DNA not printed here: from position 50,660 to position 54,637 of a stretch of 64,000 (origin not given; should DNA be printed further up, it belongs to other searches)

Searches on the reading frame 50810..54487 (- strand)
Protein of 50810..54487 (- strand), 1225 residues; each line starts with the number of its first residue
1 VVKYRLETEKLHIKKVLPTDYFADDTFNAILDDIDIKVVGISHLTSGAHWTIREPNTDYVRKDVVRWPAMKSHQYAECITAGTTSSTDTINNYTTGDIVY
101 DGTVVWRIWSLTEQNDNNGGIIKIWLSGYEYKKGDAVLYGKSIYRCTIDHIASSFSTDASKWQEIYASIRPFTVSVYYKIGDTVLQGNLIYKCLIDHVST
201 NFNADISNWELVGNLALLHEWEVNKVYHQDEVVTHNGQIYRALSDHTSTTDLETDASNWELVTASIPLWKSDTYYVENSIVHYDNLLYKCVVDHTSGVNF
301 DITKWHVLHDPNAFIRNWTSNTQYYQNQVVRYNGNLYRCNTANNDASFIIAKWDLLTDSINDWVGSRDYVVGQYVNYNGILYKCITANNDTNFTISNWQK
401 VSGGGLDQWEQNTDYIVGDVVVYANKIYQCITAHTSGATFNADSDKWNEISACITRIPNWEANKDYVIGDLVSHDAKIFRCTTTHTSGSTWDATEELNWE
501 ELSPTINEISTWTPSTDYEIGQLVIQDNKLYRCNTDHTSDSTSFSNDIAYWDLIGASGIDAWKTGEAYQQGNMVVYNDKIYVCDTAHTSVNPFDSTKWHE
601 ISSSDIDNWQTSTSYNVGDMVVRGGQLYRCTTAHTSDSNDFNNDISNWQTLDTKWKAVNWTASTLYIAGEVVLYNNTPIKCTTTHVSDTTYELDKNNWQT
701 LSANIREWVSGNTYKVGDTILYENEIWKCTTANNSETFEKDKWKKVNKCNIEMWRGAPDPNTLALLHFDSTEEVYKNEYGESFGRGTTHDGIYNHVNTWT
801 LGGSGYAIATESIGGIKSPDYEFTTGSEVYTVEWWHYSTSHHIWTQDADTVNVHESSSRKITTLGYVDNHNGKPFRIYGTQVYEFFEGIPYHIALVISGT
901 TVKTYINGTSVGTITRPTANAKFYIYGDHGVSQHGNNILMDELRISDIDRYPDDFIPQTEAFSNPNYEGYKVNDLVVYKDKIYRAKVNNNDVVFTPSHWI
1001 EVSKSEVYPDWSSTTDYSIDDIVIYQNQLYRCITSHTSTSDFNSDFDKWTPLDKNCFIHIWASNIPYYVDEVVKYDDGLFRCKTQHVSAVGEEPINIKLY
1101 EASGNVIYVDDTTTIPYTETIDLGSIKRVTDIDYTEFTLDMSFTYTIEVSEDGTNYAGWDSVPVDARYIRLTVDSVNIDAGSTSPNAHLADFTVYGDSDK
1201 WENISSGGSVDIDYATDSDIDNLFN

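Call 9: search_protein_families(library=phrogs, proteins=[window:50810-54487:-], max_evalue=0.0001)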
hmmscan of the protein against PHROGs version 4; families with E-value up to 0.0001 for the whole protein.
window:50810-54487:- (1225 aa): 8 families
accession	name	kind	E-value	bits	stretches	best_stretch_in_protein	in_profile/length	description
phrog_9851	-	tail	2e-69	235.5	6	459-702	16-266/1092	tail fiber protein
phrog_14251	-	unknown function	8.6e-15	55.3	0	1009-1047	85-123/539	-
phrog_20658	-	head and packaging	8.3e-11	43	1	55-111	137-192/211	head decoration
phrog_5073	-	tail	6.9e-08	33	0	1010-1052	217-257/519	tail fiber protein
phrog_20878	-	tail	1.1e-06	29.5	0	315-357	61-105/365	tail fiber protein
phrog_28006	-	unknown function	3.8e-06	26.4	0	314-357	340-383/625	-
phrog_14646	-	unknown function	9.3e-06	27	0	553-608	46-103/172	-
phrog_27545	-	unknown function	7.7e-05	23.9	0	1005-1046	29-74/146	-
